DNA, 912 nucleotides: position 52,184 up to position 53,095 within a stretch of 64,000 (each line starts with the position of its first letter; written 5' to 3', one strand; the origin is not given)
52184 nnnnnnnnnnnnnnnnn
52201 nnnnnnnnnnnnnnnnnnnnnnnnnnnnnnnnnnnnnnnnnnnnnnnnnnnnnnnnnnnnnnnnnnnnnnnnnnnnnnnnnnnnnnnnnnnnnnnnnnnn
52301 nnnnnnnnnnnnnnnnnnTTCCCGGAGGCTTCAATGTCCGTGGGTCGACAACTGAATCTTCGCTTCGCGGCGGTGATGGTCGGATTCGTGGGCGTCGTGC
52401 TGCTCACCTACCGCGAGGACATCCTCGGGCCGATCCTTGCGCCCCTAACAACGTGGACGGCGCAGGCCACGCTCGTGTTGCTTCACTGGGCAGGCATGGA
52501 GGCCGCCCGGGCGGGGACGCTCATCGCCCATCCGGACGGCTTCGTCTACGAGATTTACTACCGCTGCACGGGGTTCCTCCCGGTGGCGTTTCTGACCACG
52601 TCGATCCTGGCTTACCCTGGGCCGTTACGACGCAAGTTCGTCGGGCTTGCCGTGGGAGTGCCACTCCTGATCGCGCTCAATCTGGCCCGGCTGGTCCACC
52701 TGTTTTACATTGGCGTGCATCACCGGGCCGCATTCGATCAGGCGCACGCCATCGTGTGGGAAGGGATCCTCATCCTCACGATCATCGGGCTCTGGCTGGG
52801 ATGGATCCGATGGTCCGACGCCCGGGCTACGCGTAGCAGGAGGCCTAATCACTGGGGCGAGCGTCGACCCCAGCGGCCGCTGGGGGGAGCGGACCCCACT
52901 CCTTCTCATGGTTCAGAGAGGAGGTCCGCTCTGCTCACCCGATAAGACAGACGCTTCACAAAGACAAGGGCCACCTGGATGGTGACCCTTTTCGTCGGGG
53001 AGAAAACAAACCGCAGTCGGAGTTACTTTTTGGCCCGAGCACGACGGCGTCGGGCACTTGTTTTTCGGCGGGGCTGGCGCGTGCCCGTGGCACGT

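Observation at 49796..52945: Three-gene module: S8 subtilase with VPD-TM-KRR sorting tail, dedicated mini-exosortase, and a divergent prodomain-mimic protein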

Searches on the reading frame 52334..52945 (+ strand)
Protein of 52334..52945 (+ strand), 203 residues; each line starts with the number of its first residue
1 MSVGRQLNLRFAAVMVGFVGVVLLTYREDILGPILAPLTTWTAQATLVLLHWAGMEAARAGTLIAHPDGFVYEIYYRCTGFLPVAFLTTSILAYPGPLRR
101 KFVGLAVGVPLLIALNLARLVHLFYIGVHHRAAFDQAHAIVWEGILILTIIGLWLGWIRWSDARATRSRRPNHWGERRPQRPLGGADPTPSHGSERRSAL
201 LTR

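Call 3: search_protein_families(library=ncbifam, proteins=[window:52334-52945:+], max_evalue=1)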
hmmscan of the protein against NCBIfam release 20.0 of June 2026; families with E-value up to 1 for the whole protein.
window:52334-52945:+ (203 aa): 15 families
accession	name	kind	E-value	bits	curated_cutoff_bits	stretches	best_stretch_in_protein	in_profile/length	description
TIGR04177.1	exosort_XrtH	exception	6.7e-26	91.2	86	1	9-161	5-155/158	exosortase H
NF046081.1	exosort_XrtX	exception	6.2e-18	65.3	170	1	9-165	5-166/168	exosortase X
TIGR04144.1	archaeo_VPXXXP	exception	1.8e-16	60.5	150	1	9-159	2-151/156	archaeosortase B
TIGR04178.1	exo_archaeo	signature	2.7e-13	50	23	1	72-160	1-94/97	exosortase/archaeosortase family protein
NF046083.1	exosort_XrtY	exception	5.4e-11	42.7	160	1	41-153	52-164/168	exosortase Y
TIGR04125.1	exosort_PGF_TRM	exception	8.8e-09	35.2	75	1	39-123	106-195/271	archaeosortase A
TIGR04300.1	exosort_XrtM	exception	1.4e-08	35.3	125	1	73-160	56-143/150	exosortase family protein XrtM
NF033505.2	paceosortase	exception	7.6e-06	26.1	80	1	30-156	21-143/167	pacearchaeosortase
TIGR03109.2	exosort_XrtA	exception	4.1e-05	23.1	208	1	34-160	128-257/261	exosortase A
TIGR04293.1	archaeo_artF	exception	5.3e-05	23.3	150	1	36-157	33-154/166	archaeosortase family protein ArtF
TIGR04124.1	archaeo_artE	exception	5.7e-05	23.2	95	1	22-157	16-147/153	archaeosortase family protein ArtE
TIGR04128.1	exoso_Fjoh_1448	exception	0.00022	21.5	90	1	83-159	94-170/174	exosortase family protein XrtF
TIGR03763.1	cyanoexo_CrtA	exception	0.002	17.6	150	1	37-152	131-248/260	cyanoexosortase A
NF033464.1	cyanoexo_CrtC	exception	0.0021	17.7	225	1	38-124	148-237/278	cyanoexosortase C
NF012138.0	exosort_XrtR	exception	0.013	15.6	150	1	83-150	76-145/160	exosortase R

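Call 4: search_protein_families(library=pfam, proteins=[window:52334-52945:+], max_evalue=1)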
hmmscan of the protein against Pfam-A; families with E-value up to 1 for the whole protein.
window:52334-52945:+ (203 aa): 2 families
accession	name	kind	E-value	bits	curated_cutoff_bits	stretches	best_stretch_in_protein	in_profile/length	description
PF09721.15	Exosortase_EpsH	-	4.1e-08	33.4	25.7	1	13-156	103-250/254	Transmembrane exosortase (Exosortase_EpsH)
PF13636.12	Methyltranf_PUA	-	0.014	15.9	27.6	0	144-164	18-38/49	RNA-binding PUA-like domain of methyltransferase RsmF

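Call 8: find_homologous_proteins(query=window:52334-52945:+, max_evalue=0.00001)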
Query window:52334-52945:+ (203 aa): 170 proteins with E <= 0.00001 among 2037 candidates; the best 120 are listed.
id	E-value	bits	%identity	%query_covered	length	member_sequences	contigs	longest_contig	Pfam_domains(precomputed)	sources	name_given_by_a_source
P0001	2.9e-131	454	100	100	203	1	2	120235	PF09721.16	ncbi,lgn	ncbi:MAG: exosortase H [Candidatus Methylomirabilales bacterium]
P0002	1.4e-77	278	77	79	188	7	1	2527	PF09721.16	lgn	-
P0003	1.8e-77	278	76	83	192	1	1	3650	PF09721.16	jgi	-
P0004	5.4e-77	276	72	88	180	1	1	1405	PF09721.16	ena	-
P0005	5.8e-77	276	73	85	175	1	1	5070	PF09721.16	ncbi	-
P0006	1.3e-76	275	69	90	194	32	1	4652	PF09721.16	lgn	-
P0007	1.4e-76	275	69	94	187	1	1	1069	PF09721.16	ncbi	-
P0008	3.0e-76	274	74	80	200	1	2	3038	PF09721.16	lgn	-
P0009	5.5e-76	273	75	81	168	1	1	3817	PF09721.16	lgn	-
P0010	1.2e-75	272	75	81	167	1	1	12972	PF09721.16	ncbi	-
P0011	2.4e-75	271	63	97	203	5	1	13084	PF09721.16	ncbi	-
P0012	3.1e-75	271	70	82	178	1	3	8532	PF09721.16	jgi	jgi:exosortase H (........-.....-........)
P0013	5.0e-75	270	74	80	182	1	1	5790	PF09721.16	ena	-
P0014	6.4e-75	270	66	94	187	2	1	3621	PF09721.16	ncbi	-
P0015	7.5e-75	269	74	80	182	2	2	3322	PF09721.16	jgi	jgi:exosortase H (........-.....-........)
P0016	8.3e-75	269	73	84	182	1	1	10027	PF09721.16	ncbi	-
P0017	9.1e-75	269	72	83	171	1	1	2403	PF09721.16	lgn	-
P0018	1.7e-74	268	70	88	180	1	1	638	PF09721.16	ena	-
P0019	2.8e-74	268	69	88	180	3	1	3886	PF09721.16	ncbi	-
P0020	3.3e-74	267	72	85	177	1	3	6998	PF09721.16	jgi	jgi:exosortase H (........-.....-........)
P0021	3.6e-74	267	72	84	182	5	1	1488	PF09721.16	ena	-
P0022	6.5e-74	266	66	93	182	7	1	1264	PF09721.16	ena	-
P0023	8.5e-74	266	74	81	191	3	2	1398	PF09721.16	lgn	-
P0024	1.4e-73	265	63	98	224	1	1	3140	PF09721.16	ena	-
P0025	1.4e-73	265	69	89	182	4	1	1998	PF09721.16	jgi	jgi:exosortase H (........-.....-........)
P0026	1.5e-73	265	71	88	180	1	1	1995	PF09721.16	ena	-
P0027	2.1e-73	265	73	83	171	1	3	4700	PF09721.16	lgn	-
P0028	2.3e-73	265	71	92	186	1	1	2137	PF09721.16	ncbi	-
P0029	3.2e-73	264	70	82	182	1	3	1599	PF09721.16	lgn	-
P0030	3.4e-73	264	73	81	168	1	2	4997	PF09721.16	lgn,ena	-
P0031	6.4e-73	263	72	82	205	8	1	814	PF09721.16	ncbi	-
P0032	1.5e-72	262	70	80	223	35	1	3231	PF09721.16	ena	-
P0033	2.0e-72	262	72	82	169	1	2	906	PF09721.16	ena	-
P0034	3.8e-72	261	72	81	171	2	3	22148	PF09721.16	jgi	jgi:exosortase H (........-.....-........)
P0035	5.7e-72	260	71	81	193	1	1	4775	PF09721.16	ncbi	-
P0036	1.6e-71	259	62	98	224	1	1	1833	PF09721.16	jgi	jgi:exosortase/archaeosortase family protein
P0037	2.7e-71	258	71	82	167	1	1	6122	PF09721.16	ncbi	-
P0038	1.1e-70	256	68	81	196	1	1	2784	PF09721.16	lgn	-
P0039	1.7e-70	255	70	84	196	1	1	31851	PF09721.16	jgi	jgi:exosortase H (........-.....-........)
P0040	2.5e-70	255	70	83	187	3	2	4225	PF09721.16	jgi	jgi:exosortase/archaeosortase family protein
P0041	4.1e-70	254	67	85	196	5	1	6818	PF09721.16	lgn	-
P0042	1.4e-69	252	69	85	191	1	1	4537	PF09721.16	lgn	-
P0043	2.1e-69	252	70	82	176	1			PF09721.16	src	-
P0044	4.0e-69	251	70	81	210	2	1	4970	PF09721.16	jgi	jgi:exosortase H (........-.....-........)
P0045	4.9e-69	250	66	89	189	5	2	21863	PF09721.16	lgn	-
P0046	8.2e-69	250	64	87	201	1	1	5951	PF09721.16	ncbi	ncbi:MAG: exosortase H, partial [Candidatus Rokuibacteriota bacterium]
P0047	9.4e-69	249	67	82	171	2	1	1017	PF09721.16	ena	-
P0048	3.3e-68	248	69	80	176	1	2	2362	PF09721.16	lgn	-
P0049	3.6e-68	248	72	78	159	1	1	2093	PF09721.16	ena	-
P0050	6.5e-68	247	65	80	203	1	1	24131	PF09721.16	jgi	jgi:exosortase H (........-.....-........)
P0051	7.3e-68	247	67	82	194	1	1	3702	PF09721.16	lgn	-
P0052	5.8e-67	244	62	90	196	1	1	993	PF09721.16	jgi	jgi:exosortase H (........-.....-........)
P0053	6.4e-67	244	65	83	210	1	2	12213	PF09721.16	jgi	jgi:exosortase H (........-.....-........)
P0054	7.0e-67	243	62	88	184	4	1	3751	PF09721.16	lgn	-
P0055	1.4e-66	242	62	83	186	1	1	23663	PF09721.16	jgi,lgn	jgi:exosortase H (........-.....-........)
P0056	1.7e-66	242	65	85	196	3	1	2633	PF09721.16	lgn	-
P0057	2.2e-66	242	68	81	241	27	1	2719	PF09721.16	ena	-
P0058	2.7e-66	241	62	84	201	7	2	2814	PF09721.16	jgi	jgi:exosortase H (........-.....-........)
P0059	3.9e-66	241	68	78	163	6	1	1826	PF09721.16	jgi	-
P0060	4.4e-65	237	66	80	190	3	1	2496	PF09721.16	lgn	-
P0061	2.4e-64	235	64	84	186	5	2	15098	PF09721.16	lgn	-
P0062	7.3e-64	234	72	76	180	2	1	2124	PF09721.16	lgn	-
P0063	1.0e-63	233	61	85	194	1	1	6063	PF09721.16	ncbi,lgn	-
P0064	1.2e-63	233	62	88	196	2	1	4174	PF09721.16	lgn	-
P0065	2.3e-63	232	61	88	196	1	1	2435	PF09721.16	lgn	-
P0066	5.4e-63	231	68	78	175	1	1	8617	PF09721.16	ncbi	-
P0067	5.6e-63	231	62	83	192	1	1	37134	PF09721.16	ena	-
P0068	6.5e-63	230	63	88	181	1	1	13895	PF09721.16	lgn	-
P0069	7.0e-63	230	60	81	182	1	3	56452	PF09721.16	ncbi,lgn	-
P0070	7.7e-63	230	65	78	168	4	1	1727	PF09721.16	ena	-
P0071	1.8e-62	229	61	88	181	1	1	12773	PF09721.16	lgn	-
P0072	2.1e-62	229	56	95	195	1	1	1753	PF09721.16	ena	-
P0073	2.3e-62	229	63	83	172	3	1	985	PF09721.16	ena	-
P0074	1.1e-61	226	62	81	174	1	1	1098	PF09721.16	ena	-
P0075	1.5e-61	226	63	81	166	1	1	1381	PF09721.16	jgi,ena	-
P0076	9.3e-61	223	64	79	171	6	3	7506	PF09721.16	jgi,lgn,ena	-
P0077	3.3e-60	222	64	78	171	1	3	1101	PF09721.16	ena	-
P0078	3.8e-60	221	68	74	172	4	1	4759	PF09721.16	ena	-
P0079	4.1e-60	221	64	77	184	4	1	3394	PF09721.16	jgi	jgi:exosortase H (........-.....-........)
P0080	4.4e-60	221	66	79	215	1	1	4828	PF09721.16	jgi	jgi:exosortase H (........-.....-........)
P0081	5.3e-60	221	65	77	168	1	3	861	PF09721.16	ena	-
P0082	7.5e-60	220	64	78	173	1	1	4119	PF09721.16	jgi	jgi:exosortase/archaeosortase family protein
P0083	1.3e-59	220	68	70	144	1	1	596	PF09721.16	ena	-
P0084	2.4e-59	219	62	76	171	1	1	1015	PF09721.16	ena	-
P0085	3.0e-59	218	62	78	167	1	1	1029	PF09721.16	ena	-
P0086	6.2e-59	217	60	77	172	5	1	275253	PF09721.16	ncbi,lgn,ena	-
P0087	7.2e-59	217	62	78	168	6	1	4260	PF09721.16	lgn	-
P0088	1.1e-58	217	65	73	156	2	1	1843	PF09721.16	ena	-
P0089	1.2e-58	216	60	79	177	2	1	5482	PF09721.16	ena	-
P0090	1.6e-58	216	56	85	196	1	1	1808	PF09721.16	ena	-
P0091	2.2e-58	216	60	83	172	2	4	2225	PF09721.16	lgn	-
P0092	2.4e-58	216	64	78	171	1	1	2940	PF09721.16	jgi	jgi:exosortase H (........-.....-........)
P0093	2.4e-58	215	65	73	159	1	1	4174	PF09721.16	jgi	-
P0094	2.6e-58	215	58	89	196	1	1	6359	PF09721.16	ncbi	-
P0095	3.5e-58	215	60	80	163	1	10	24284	PF09721.16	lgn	-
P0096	6.0e-58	214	61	79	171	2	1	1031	PF09721.16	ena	-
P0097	6.1e-58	214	59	85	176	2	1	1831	PF09721.16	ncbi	-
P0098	7.2e-58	214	57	93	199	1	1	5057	PF09721.16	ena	-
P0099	8.1e-58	214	64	75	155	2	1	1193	PF09721.16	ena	-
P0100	1.1e-57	213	62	79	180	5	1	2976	PF09721.16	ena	-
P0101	1.3e-57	213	61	80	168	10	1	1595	PF09721.16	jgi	jgi:exosortase/archaeosortase family protein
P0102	1.6e-57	213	64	77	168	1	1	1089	PF09721.16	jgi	jgi:exosortase/archaeosortase family protein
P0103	1.7e-57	213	64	77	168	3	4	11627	PF09721.16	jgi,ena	jgi:exosortase/archaeosortase family protein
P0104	3.8e-57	212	57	80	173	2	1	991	PF09721.16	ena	-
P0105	9.0e-57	210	56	84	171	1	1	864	PF09721.16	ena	-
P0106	9.3e-57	210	60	77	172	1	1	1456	PF09721.16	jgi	jgi:exosortase H (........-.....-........)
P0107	1.3e-56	210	60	78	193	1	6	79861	PF09721.16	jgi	jgi:archaeosortase B (VPXXXP-CTERM-specific)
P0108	1.3e-56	210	58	79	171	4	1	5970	PF09721.16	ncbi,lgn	ncbi:MAG: exosortase H [Desulfobacterales bacterium]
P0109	1.6e-56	210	55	87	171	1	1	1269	PF09721.16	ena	-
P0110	3.1e-56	209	58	78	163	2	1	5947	PF09721.16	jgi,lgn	jgi:exosortase/archaeosortase family protein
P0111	9.2e-55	204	58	80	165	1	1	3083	PF09721.16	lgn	-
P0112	1.2e-54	203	57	80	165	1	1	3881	PF09721.16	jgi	-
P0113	3.3e-54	202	53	81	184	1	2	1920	PF09721.16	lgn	-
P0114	6.1e-53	198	59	76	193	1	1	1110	PF09721.16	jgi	jgi:exosortase/archaeosortase family protein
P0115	8.2e-53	197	55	84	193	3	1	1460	PF09721.16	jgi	jgi:archaeosortase B (VPXXXP-CTERM-specific)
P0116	1.5e-52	197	59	81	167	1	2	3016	PF09721.16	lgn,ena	-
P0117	2.9e-52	196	57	85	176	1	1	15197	PF09721.16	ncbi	-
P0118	3.9e-52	195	52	83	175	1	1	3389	PF09721.16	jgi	jgi:exosortase H (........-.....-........)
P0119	4.2e-52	195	60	74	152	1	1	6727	PF09721.16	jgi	jgi:exosortase/archaeosortase family protein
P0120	1.5e-51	193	53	82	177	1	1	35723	PF09721.16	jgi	jgi:exosortase H (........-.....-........)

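Call 9: find_encoding_contigs(protein=P0001, flank=10000, max_places=3)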
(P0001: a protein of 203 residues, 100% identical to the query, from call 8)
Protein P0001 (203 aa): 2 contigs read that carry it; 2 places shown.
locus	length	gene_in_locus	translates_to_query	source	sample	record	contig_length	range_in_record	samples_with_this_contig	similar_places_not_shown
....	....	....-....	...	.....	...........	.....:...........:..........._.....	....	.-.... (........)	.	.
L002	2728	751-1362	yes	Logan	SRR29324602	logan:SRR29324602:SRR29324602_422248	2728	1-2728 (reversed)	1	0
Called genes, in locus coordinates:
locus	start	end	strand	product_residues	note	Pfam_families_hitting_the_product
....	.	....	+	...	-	?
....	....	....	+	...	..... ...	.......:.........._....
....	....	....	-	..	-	?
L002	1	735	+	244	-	?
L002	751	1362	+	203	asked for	PF09721:Exosortase_EpsH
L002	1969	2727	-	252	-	?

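Call 10: find_encoding_contigs(protein=P0086, flank=8000, max_places=2)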
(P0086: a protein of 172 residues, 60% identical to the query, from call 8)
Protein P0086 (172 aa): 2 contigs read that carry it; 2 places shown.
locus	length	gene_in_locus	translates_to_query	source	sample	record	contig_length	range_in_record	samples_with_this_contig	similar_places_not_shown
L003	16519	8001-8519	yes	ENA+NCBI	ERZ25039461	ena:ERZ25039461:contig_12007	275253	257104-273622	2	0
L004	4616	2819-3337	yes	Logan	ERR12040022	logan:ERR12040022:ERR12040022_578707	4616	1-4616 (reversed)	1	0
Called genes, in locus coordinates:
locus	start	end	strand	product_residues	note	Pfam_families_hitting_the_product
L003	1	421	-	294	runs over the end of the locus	PF02775:TPP_enzyme_C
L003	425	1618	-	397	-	PF01855:POR_N, PF02780:Transketolase_C (weak), PF17147:PFOR_II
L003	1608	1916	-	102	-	PF13183:Fer4_8 (faint), PF13534:Fer4_17 (faint), PF12797:Fer4_2 (faint), PF13237:Fer4_10 (weak), PF14697:Fer4_21, PF12838:Fer4_7 (weak), PF13187:Fer4_9 (weak), PF00037:Fer4 (weak), +2 more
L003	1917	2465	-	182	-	PF01558:POR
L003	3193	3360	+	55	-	-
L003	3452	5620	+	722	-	PF01447:Peptidase_M4, PF02868:Peptidase_M4_C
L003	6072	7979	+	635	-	PF05547:Peptidase_M6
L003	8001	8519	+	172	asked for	PF09721:Exosortase_EpsH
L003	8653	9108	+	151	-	-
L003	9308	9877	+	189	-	PF00300:His_Phos_1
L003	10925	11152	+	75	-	PF01361:Tautomerase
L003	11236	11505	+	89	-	-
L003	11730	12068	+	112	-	-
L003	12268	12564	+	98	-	PF02558:ApbA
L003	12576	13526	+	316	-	-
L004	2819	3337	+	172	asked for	PF09721:Exosortase_EpsH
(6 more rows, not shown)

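Call 11: find_encoding_contigs(protein=P0069, flank=8000, max_places=2)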
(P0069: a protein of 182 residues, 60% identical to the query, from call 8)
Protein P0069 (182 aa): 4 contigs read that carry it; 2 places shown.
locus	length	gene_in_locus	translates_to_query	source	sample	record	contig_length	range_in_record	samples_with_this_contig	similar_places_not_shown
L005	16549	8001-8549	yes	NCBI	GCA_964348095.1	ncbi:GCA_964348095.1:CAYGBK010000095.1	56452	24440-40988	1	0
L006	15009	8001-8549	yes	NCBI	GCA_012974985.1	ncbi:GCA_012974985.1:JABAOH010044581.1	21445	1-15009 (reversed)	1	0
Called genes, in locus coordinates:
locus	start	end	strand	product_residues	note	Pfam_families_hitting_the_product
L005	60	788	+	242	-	PF01904:DUF72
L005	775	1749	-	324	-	PF08240:ADH_N, PF00107:ADH_zinc_N, PF13602:ADH_zinc_N_2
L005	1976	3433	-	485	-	PF00140:Sigma70_r1_2 (weak), PF04542:Sigma70_r2, PF04539:Sigma70_r3, PF04545:Sigma70_r4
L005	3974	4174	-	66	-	PF00313:CSD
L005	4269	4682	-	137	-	PF00076:RRM_1, PF16842:RRM_occluded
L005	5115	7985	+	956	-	PF00082:Peptidase_S8, PF02369:Big_1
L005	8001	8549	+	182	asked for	PF09721:Exosortase_EpsH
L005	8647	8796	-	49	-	-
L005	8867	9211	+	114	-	PF12706:Lactamase_B_2, PF13483:Lactamase_B_3 (weak)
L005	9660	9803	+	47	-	-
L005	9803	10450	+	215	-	-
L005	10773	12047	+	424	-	PF00815:Histidinol_dh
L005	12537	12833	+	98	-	-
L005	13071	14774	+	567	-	PF00890:FAD_binding_2, PF01266:DAO, PF03486:HI0933_like (faint), PF07992:Pyr_redox_2 (faint), PF02910:Succ_DH_flav_C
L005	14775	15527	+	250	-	PF13085:Fer2_3, PF13534:Fer4_17 (faint), PF13237:Fer4_10, PF13183:Fer4_8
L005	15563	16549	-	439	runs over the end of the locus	PF02310:B12-binding, PF04055:Radical_SAM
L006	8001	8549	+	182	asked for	PF09721:Exosortase_EpsH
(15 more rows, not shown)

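Call 25: find_related_loci(query=A2, collection=genome_contigs, flank=6000)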
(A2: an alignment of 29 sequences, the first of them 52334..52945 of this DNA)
Query A2 (203 aa) in genome_contigs; peptide patterns used: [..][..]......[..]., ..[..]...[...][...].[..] (x = any residue, [..] = any of these).
47 stretches matched a pattern; 28 encode a relative of the query (tblastn E <= 1e-3); 28 distinct loci.
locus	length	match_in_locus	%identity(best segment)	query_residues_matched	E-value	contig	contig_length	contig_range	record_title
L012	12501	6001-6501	71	1-167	1e-76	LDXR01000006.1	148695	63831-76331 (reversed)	MAG: candidate division NC10 bacterium CSP1-5 XU15_C0006, whole genome shotgun sequence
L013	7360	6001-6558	69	1-186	3e-76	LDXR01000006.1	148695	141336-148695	MAG: candidate division NC10 bacterium CSP1-5 XU15_C0006, whole genome shotgun sequence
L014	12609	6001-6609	67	1-198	5e-76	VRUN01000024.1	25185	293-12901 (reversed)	MAG: Candidatus Methylomirabilota bacterium isolate MohnsGC08_bin020 NODE_24_length_25185_cov_8.351362, whole genome sho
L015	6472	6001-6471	74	1-157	3e-75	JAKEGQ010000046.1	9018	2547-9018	MAG: Candidatus Methylomirabilota bacterium isolate PMV_4.88 PMV_4.88.k101_324566, whole genome shotgun sequence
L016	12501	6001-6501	72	1-167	2e-72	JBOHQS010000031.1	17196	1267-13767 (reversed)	MAG: Candidatus Methylomirabilales bacterium isolate SE1492_maxbin2.bin.0 NODE_295_length_17196_cov_4.217002, whole geno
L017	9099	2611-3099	73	1-163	3e-70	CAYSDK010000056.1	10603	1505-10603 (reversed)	MAG TPA_asm: uncultured bacterium isolate binchicken_co292_127 genome assembly, contig: NODE_1040_length_10603_cov_38.00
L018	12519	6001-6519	72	1-172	4e-69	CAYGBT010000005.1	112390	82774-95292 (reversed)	MAG TPA_asm: uncultured bacterium isolate ERP108616_co2_8 genome assembly, contig: NODE_96_length_112390_cov_9.884221, w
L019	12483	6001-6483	59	1-161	3e-62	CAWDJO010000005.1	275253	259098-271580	MAG: uncultured delta proteobacterium isolate MFD00709.bin.2.147 genome assembly, contig: contig_12007, whole genome sho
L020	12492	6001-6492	60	6-169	3e-61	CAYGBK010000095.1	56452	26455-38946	MAG TPA_asm: uncultured Thermodesulfobacteriota bacterium isolate ERP108616_co1_309 genome assembly, contig: k119_214963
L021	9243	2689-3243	50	5-177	3e-59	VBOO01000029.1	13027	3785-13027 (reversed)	MAG: Nitrospirae bacterium isolate NS_12 14_1009_16_30cm_scaffold_13833, whole genome shotgun sequence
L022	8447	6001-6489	53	5-167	9e-53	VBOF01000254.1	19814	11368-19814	MAG: Nitrospirae bacterium isolate NS_3 14_0929_09_30cm_scaffold_5780, whole genome shotgun sequence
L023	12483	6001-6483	47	6-166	2e-45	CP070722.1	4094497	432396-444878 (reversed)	MAG: Gemmatimonadota bacterium isolate bin464 chromosome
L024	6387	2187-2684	46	8-173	8e-45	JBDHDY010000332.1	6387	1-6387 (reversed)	MAG: Gemmatimonadota bacterium isolate M8-44_Bin_129 M8-44_Bin_129_scaffold_108553, whole genome shotgun sequence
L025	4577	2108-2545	45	27-172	9e-41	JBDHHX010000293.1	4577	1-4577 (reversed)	MAG: Gemmatimonadota bacterium isolate M8-62_Bin_360 M8-62_Bin_360_scaffold_122708, whole genome shotgun sequence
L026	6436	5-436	43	42-188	4e-40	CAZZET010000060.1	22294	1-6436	MAG TPA_asm: uncultured Methylococcales bacterium isolate binchicken_co46_527 genome assembly, contig: NODE_4258_length_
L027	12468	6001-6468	44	5-160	1e-37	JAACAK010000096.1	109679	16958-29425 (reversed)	MAG: Candidatus Kutchimonas denitrificans isolate KS3-K002 K_merged_R1_(paired)_contig_81333, whole genome shotgun seque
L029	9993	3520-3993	45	8-166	5e-36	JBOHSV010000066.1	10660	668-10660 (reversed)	MAG: Gemmatimonadales bacterium isolate M3-S_metabat2.bin.235 k127_254612, whole genome shotgun sequence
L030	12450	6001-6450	47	22-169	2e-33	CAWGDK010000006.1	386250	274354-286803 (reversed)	MAG: uncultured Gemmatimonadales bacterium isolate MFD02242.bin.2.247 genome assembly, contig: contig_39604, whole genom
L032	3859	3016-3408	48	34-164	1e-32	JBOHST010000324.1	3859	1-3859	MAG: Gemmatimonadales bacterium isolate M3-S_metawrap_bin.151 k127_355400, whole genome shotgun sequence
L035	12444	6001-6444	49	10-157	4e-28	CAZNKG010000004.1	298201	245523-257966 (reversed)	MAG TPA_asm: uncultured Desulfatibacillum sp. isolate binchicken_co107_295 genome assembly, contig: NODE_39_length_29820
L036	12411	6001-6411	46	34-170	6e-24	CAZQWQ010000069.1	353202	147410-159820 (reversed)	MAG TPA_asm: uncultured Gemmatimonadaceae bacterium isolate binchicken_co165_283 genome assembly, contig: k141_1300784,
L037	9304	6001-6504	33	20-178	2e-16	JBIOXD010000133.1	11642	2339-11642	MAG: Gemmatimonadales bacterium isolate MAG065 k127_912747, whole genome shotgun sequence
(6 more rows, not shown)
